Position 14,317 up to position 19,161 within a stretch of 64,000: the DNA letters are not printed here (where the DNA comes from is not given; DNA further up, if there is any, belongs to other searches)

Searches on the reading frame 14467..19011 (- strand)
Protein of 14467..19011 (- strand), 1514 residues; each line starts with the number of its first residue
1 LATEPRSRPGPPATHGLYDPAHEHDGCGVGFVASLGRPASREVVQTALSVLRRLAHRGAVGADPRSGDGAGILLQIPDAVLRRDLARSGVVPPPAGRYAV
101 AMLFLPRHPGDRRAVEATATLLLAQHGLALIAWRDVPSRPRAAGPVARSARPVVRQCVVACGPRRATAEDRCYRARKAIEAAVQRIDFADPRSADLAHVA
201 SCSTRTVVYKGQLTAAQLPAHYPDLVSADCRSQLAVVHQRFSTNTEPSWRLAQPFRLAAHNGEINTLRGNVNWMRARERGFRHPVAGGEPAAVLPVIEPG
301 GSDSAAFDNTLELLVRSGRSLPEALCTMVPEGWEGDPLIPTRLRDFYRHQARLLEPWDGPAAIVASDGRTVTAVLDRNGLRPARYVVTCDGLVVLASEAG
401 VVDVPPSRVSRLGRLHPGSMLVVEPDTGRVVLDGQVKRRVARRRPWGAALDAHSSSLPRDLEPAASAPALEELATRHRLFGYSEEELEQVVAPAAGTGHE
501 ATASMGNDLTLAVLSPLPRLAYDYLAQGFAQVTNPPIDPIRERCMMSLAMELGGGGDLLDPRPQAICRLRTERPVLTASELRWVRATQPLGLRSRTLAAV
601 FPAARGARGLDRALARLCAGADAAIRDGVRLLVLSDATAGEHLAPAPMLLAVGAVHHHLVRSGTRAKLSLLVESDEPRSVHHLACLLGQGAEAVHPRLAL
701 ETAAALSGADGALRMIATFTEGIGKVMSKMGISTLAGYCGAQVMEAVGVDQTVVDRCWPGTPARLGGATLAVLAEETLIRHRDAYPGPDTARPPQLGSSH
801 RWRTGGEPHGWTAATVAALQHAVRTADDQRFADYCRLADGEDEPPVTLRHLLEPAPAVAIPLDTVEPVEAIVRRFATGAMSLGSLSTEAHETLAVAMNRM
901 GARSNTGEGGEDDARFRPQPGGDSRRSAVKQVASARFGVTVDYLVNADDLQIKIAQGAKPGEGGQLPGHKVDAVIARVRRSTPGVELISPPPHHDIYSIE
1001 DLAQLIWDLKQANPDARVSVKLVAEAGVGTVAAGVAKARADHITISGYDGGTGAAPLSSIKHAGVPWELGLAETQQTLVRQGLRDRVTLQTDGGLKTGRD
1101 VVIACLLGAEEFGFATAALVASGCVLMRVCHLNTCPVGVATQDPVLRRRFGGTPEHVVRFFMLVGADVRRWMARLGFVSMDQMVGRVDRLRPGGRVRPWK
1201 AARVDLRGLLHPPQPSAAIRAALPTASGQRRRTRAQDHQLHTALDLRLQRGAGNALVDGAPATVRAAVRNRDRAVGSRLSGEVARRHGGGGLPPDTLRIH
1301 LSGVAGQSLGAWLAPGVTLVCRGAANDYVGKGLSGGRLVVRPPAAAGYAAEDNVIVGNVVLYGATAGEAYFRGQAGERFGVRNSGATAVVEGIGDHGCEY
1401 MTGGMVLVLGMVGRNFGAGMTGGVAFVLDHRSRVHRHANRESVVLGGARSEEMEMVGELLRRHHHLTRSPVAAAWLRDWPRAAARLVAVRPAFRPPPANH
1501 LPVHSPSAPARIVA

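Call 23: find_homologous_proteins(query=window:14467-19011:-, max_evalue=1e-100)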
Query window:14467-19011:- (1514 aa): 8000 proteins with E <= 1e-100 among 8000 candidates; the best 120 are listed.
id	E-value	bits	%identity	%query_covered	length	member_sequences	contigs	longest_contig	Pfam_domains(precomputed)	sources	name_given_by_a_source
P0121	0.0e+0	3249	100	96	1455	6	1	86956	PF01493.26,PF00310.27,PF04898.21,PF01645.24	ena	-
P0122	0.0e+0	2321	73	97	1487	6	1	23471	PF01493.26,PF00310.27,PF04898.21,PF01645.24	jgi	-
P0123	0.0e+0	2005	64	97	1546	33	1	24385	PF01493.26,PF00310.27,PF04898.21,PF01645.24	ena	-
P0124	0.0e+0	2002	63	99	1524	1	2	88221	PF01493.26,PF00310.27,PF04898.21,PF01645.24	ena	-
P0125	0.0e+0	1979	62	98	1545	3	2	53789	PF01493.26,PF00310.27,PF04898.21,PF01645.24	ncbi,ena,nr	ncbi:MAG TPA: glutamate synthase large subunit [Candidatus Dormibacteraeota bacterium]|nr:glutamate 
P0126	0.0e+0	1974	62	98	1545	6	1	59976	PF01493.26,PF00310.27,PF04898.21,PF01645.24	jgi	jgi:glutamate synthase domain-containing protein 2/glutamate synthase domain-containing protein 1/gl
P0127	0.0e+0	1973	62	99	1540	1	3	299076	PF01493.26,PF00310.27,PF04898.21,PF01645.24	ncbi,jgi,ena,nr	ncbi:MAG TPA: glutamate synthase large subunit [Candidatus Dormibacteraeota bacterium]|nr:glutamate 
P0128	0.0e+0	1968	64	98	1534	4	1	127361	PF01493.26,PF00310.27,PF04898.21,PF01645.24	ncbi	ncbi:MAG: glutamate synthase large subunit [Candidatus Dormibacteria bacterium]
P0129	0.0e+0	1958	62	98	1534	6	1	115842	PF01493.26,PF00310.27,PF04898.21,PF01645.24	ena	-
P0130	0.0e+0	1954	62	98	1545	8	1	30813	PF01493.26,PF00310.27,PF04898.21,PF01645.24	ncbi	ncbi:MAG: glutamate synthase large subunit [Candidatus Dormiibacterota bacterium]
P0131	0.0e+0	1951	62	97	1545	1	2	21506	PF01493.26,PF00310.27,PF04898.21,PF01645.24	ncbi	ncbi:MAG: glutamate synthase large subunit [Candidatus Dormibacteria bacterium]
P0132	0.0e+0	1941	62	97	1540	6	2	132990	PF01493.26,PF00310.27,PF04898.21,PF01645.24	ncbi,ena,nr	ncbi:MAG TPA: glutamate synthase large subunit [Candidatus Micrarchaeaceae archaeon]|nr:glutamate sy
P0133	0.0e+0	1921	61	98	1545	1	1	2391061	PF01493.26,PF00310.27,PF04898.21,PF01645.24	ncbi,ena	-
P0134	0.0e+0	1920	61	98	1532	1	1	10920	PF01493.26,PF00310.27,PF04898.21,PF01645.24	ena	-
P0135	0.0e+0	1909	63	94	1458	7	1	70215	PF01493.26,PF00310.27,PF04898.21,PF01645.24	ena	-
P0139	0.0e+0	1882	60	97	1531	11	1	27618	PF01493.26,PF00310.27,PF04898.21,PF01645.24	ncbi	-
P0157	0.0e+0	1787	59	98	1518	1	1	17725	PF01493.26,PF00310.27,PF04898.21,PF01645.24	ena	-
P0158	0.0e+0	1714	56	98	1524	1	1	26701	PF01493.26,PF00310.27,PF04898.21,PF01645.24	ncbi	-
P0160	0.0e+0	1675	56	97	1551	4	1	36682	PF01493.26,PF00310.27,PF04898.21,PF01645.24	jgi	jgi:glutamate synthase (NADPH/NADH) large chain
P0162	0.0e+0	1656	55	98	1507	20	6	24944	PF01493.26,PF00310.27,PF04898.21,PF01645.24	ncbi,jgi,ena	ncbi:MAG: glutamate synthase large subunit [Candidatus Dormibacteria bacterium]|jgi:glutamate syntha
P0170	0.0e+0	1643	55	98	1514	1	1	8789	PF01493.26,PF00310.27,PF04898.21,PF01645.24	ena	-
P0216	0.0e+0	1629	53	98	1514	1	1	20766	PF01493.26,PF00310.27,PF04898.21,PF01645.24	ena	-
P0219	0.0e+0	1628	53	98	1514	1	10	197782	PF01493.26,PF00310.27,PF04898.21,PF01645.24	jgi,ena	jgi:glutamate synthase domain-containing protein 2/glutamate synthase domain-containing protein 1/gl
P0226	0.0e+0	1626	53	98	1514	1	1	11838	PF01493.26,PF00310.27,PF04898.21,PF01645.24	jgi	jgi:glutamate synthase domain-containing protein 2/glutamate synthase domain-containing protein 1/gl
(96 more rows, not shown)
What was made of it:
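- Tried and rejected: The full-length query was needed (call 23).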

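Call 24: find_encoding_contigs(protein=P0123, flank=2500, max_places=3)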
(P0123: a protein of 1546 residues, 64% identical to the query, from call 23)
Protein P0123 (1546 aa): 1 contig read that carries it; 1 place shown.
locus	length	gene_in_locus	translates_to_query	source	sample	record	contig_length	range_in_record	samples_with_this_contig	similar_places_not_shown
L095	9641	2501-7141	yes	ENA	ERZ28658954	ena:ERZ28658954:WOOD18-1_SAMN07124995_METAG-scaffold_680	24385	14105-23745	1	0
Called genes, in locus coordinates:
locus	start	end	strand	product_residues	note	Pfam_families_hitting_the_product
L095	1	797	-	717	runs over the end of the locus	PF01138:RNase_PH, PF03725:RNase_PH_C, PF03726:PNPase, PF01138:RNase_PH, PF00013:KH_1, PF22675:KH-I_KHDC4-BBP (weak), PF00575:S1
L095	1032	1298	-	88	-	PF00312:Ribosomal_S15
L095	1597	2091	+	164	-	PF00383:dCMP_cyt_deam_1, PF14437:MafB19-deam, PF14439:Bd3614-deam (weak)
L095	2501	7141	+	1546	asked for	PF00310:GATase_2, PF04898:Glu_syn_central, PF01645:Glu_synthase, PF01493:GXGXG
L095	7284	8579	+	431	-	PF14691:Fer4_20, PF00890:FAD_binding_2 (weak), PF01266:DAO, PF01494:FAD_binding_3 (weak), PF01593:Amino_oxidase, PF07992:Pyr_redox_2, PF12831:FAD_oxidored, PF13450:NAD_binding_8, +3 more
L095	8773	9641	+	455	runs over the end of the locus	PF00909:Ammonium_transp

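Call 25: find_encoding_contigs(protein=P0124, flank=2500, max_places=3)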
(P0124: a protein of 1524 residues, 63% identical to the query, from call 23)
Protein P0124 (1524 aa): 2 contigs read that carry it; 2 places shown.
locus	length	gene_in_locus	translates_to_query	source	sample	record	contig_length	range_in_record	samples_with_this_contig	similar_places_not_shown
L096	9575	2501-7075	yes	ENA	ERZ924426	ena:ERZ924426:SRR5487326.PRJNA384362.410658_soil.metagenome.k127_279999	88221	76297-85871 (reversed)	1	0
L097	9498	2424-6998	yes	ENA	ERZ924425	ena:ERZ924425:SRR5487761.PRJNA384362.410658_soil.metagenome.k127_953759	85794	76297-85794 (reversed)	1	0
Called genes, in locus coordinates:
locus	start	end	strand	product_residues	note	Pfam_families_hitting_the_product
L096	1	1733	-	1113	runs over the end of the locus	PF00149:Metallophos (weak), PF01833:TIG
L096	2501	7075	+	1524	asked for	PF00310:GATase_2, PF04898:Glu_syn_central, PF01645:Glu_synthase, PF01493:GXGXG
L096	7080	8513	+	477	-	PF14691:Fer4_20, PF00070:Pyr_redox (faint), PF01266:DAO (weak), PF01494:FAD_binding_3 (faint), PF07992:Pyr_redox_2, PF12831:FAD_oxidored (weak), PF13450:NAD_binding_8, PF01593:Amino_oxidase (weak)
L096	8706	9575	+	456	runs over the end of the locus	PF00909:Ammonium_transp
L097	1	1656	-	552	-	?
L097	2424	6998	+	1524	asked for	PF00310:GATase_2, PF04898:Glu_syn_central, PF01645:Glu_synthase, PF01493:GXGXG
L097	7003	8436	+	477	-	PF14691:Fer4_20, PF00070:Pyr_redox (faint), PF01266:DAO (weak), PF01494:FAD_binding_3 (faint), PF07992:Pyr_redox_2, PF12831:FAD_oxidored (weak), PF13450:NAD_binding_8, PF01593:Amino_oxidase (weak)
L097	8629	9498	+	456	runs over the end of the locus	PF00909:Ammonium_transp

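Call 26: find_encoding_contigs(protein=P0127, flank=2500, max_places=3)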
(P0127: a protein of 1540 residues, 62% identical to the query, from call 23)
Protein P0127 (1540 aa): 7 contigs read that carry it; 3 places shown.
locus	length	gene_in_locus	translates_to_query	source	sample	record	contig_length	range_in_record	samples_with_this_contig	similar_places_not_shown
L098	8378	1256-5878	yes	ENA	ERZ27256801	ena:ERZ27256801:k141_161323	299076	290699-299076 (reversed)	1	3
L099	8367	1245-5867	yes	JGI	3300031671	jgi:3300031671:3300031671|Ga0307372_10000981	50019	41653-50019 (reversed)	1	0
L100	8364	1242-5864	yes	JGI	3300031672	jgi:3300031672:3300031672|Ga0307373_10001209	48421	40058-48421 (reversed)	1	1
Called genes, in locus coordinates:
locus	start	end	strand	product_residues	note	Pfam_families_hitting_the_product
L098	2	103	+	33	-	?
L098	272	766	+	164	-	PF00383:dCMP_cyt_deam_1, PF14437:MafB19-deam, PF14439:Bd3614-deam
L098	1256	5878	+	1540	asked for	PF00310:GATase_2, PF04898:Glu_syn_central, PF01645:Glu_synthase, PF01493:GXGXG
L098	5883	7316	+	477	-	PF14691:Fer4_20, PF00890:FAD_binding_2 (weak), PF01266:DAO (weak), PF07992:Pyr_redox_2, PF12831:FAD_oxidored (weak), PF13450:NAD_binding_8, PF01593:Amino_oxidase (weak), PF07992:Pyr_redox_2, +3 more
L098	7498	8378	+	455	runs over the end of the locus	PF00909:Ammonium_transp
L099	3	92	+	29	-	?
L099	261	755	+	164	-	PF00383:dCMP_cyt_deam_1, PF14437:MafB19-deam, PF14439:Bd3614-deam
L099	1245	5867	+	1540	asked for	PF00310:GATase_2, PF04898:Glu_syn_central, PF01645:Glu_synthase, PF01493:GXGXG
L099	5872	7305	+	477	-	PF14691:Fer4_20, PF00890:FAD_binding_2 (weak), PF01266:DAO (weak), PF07992:Pyr_redox_2, PF12831:FAD_oxidored (weak), PF13450:NAD_binding_8, PF01593:Amino_oxidase (weak), PF07992:Pyr_redox_2, +3 more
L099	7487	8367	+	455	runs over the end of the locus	PF00909:Ammonium_transp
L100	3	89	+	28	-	?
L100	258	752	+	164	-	PF00383:dCMP_cyt_deam_1, PF14437:MafB19-deam, PF14439:Bd3614-deam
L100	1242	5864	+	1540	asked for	PF00310:GATase_2, PF04898:Glu_syn_central, PF01645:Glu_synthase, PF01493:GXGXG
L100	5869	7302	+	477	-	PF14691:Fer4_20, PF00890:FAD_binding_2 (weak), PF01266:DAO (weak), PF07992:Pyr_redox_2, PF12831:FAD_oxidored (weak), PF13450:NAD_binding_8, PF01593:Amino_oxidase (weak), PF07992:Pyr_redox_2, +3 more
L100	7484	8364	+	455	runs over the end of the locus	PF00909:Ammonium_transp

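Call 28: find_encoding_contigs(protein=P0128, flank=2500, max_places=2)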
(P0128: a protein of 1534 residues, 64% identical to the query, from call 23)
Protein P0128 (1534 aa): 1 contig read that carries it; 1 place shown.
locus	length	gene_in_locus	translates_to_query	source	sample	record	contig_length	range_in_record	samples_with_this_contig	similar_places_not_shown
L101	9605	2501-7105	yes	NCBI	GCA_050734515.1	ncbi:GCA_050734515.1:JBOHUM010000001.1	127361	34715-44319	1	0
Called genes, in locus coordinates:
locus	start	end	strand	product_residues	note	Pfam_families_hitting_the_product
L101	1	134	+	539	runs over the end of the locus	PF00682:HMGL-like, PF22617:HCS_D2, PF08502:LeuA_dimer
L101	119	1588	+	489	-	PF00330:Aconitase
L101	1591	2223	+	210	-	PF00694:Aconitase_C, PF27512:LeuD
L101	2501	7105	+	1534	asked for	PF00310:GATase_2, PF04898:Glu_syn_central, PF01645:Glu_synthase, PF01493:GXGXG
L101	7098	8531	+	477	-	PF14691:Fer4_20, PF00890:FAD_binding_2 (weak), PF01266:DAO (weak), PF07992:Pyr_redox_2, PF12831:FAD_oxidored (weak), PF13450:NAD_binding_8, PF01593:Amino_oxidase (weak), PF07992:Pyr_redox_2, +2 more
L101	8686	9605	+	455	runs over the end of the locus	PF00909:Ammonium_transp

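Call 29: find_encoding_contigs(protein=P0133, flank=2500, max_places=2)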
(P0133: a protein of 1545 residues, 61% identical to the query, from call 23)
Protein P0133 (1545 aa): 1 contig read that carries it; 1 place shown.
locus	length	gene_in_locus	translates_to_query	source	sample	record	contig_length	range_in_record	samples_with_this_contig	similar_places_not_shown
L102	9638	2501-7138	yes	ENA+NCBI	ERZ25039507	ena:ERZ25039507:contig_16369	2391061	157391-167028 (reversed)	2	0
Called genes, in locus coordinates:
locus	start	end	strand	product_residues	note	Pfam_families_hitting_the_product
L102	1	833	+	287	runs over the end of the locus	PF12146:Hydrolase_4, PF00561:Abhydrolase_1 (weak), PF12697:Abhydrolase_6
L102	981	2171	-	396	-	PF13518:HTH_28 (faint), PF13551:HTH_29 (weak), PF13565:HTH_32, PF00665:rve, PF13683:rve_3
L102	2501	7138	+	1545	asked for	PF00310:GATase_2, PF04898:Glu_syn_central, PF01645:Glu_synthase, PF01493:GXGXG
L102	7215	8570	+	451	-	PF14691:Fer4_20, PF00890:FAD_binding_2 (weak), PF01266:DAO (weak), PF01494:FAD_binding_3 (weak), PF07992:Pyr_redox_2, PF12831:FAD_oxidored, PF13450:NAD_binding_8, PF01593:Amino_oxidase, +3 more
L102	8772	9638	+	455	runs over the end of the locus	PF00909:Ammonium_transp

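Call 30: find_encoding_contigs(protein=P0135, flank=2500, max_places=2)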
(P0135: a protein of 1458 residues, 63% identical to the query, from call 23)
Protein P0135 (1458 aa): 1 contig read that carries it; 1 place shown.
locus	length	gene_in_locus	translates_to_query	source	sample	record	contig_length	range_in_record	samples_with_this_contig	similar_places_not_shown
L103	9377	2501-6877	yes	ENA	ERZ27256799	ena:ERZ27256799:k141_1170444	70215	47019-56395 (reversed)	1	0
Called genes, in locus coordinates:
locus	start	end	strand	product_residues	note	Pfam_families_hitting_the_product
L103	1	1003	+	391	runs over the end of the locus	PF01757:Acyl_transf_3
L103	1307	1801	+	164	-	PF00383:dCMP_cyt_deam_1, PF14437:MafB19-deam, PF14439:Bd3614-deam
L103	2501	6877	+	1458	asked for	PF00310:GATase_2, PF04898:Glu_syn_central, PF01645:Glu_synthase, PF01493:GXGXG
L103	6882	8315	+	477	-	PF14691:Fer4_20, PF00890:FAD_binding_2 (weak), PF01266:DAO (weak), PF07992:Pyr_redox_2, PF12831:FAD_oxidored (weak), PF13450:NAD_binding_8, PF01593:Amino_oxidase (weak), PF07992:Pyr_redox_2, +2 more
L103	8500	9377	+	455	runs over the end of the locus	PF00909:Ammonium_transp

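Call 31: find_encoding_contigs(protein=P0139, flank=2500, max_places=2)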
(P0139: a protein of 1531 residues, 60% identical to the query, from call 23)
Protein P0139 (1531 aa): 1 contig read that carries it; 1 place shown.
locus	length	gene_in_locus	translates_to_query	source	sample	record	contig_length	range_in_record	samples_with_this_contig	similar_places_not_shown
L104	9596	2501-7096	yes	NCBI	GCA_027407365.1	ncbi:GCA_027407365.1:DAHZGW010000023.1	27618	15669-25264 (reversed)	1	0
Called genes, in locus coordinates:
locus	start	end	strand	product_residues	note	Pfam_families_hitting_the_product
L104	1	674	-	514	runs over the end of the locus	PF00221:Lyase_aromatic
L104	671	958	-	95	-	PF01070:FMN_dh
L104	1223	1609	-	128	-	PF01850:PIN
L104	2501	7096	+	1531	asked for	PF00310:GATase_2, PF04898:Glu_syn_central, PF01645:Glu_synthase, PF01493:GXGXG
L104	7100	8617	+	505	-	-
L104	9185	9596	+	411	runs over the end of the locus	PF00909:Ammonium_transp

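Call 32: find_encoding_contigs(protein=P0157, flank=2500, max_places=2)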
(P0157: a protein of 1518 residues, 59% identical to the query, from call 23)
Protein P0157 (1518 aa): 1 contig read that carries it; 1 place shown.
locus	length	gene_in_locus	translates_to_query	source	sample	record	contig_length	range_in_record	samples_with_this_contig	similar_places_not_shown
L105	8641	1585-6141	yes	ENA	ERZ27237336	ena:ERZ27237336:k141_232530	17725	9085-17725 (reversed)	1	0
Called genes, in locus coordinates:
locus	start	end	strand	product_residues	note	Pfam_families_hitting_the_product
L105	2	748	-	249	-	?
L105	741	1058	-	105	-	PF04297:UPF0122, PF08281:Sigma70_r4_2, PF04545:Sigma70_r4, PF04967:HTH_10 (faint)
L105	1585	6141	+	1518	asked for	PF00310:GATase_2, PF04898:Glu_syn_central, PF01645:Glu_synthase, PF01493:GXGXG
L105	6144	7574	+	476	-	PF14691:Fer4_20, PF00890:FAD_binding_2 (weak), PF01266:DAO (weak), PF01494:FAD_binding_3 (weak), PF07992:Pyr_redox_2, PF12831:FAD_oxidored, PF13450:NAD_binding_8, PF01593:Amino_oxidase (weak), +2 more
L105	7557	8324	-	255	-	PF00106:adh_short, PF13561:adh_short_C2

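Call 33: find_encoding_contigs(protein=P0158, flank=2500, max_places=2)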
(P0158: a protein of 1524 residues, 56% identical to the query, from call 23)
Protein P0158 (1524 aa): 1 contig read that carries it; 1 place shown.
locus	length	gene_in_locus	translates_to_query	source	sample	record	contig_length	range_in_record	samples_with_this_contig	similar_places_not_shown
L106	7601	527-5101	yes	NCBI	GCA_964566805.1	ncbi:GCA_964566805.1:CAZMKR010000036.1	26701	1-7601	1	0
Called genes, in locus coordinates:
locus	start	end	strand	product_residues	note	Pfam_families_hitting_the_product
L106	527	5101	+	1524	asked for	PF00310:GATase_2, PF04898:Glu_syn_central, PF01645:Glu_synthase, PF01493:GXGXG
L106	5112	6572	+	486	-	PF14691:Fer4_20, PF00070:Pyr_redox (weak), PF00890:FAD_binding_2 (weak), PF01266:DAO, PF07992:Pyr_redox_2, PF12831:FAD_oxidored, PF13450:NAD_binding_8, PF07992:Pyr_redox_2, +5 more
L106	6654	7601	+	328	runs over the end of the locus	PF01790:LGT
